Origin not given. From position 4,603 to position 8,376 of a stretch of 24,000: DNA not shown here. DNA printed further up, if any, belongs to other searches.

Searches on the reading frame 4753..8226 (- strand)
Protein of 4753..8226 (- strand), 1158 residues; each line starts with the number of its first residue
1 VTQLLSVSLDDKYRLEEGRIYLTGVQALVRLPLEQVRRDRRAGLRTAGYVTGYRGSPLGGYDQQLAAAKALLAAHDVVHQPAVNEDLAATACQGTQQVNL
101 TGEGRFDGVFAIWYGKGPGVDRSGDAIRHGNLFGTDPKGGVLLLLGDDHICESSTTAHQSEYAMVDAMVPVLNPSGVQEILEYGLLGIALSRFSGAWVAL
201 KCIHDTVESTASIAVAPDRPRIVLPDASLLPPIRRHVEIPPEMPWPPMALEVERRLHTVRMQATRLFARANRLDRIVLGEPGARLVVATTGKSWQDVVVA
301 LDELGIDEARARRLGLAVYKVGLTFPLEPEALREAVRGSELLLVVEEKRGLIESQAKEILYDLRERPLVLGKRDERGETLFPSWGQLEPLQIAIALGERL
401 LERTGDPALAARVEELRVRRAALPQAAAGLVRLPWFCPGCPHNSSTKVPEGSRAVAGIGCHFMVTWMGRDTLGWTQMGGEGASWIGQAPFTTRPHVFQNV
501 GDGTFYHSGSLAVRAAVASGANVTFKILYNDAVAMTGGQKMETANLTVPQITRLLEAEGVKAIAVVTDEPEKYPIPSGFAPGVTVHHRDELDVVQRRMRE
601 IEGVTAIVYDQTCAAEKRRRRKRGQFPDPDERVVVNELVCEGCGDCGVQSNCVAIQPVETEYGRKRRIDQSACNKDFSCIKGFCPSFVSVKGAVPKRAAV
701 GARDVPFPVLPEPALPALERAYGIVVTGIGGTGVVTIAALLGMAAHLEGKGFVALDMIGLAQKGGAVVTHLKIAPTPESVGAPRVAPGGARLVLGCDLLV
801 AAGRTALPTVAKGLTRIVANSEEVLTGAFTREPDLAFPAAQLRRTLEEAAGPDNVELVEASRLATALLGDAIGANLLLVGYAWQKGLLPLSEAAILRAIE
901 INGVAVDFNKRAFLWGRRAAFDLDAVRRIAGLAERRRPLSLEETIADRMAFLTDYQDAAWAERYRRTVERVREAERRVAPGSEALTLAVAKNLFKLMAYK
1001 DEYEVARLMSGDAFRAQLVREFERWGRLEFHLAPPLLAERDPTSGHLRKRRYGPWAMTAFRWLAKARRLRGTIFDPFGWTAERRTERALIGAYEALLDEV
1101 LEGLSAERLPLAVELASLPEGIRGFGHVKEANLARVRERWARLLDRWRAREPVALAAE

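Call 65: search_protein_families(library=pfam, proteins=[window:4753-8226:-], max_evalue=0.1)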
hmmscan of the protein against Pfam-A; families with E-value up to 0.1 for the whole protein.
window:4753-8226:- (1158 aa): 3 families
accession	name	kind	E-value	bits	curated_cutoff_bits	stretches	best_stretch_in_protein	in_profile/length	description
PF20169.3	DUF6537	-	8.8e-69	231.9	27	1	941-1141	1-202/203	Family of unknown function (DUF6537)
PF01558.24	POR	-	5.3e-18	66.2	27.4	1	730-916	1-171/173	Pyruvate ferredoxin/flavodoxin oxidoreductase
PF02775.26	TPP_enzyme_C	-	2.1e-06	28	21.9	1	458-568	2-129/151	Thiamine pyrophosphate enzyme, C-terminal TPP binding domain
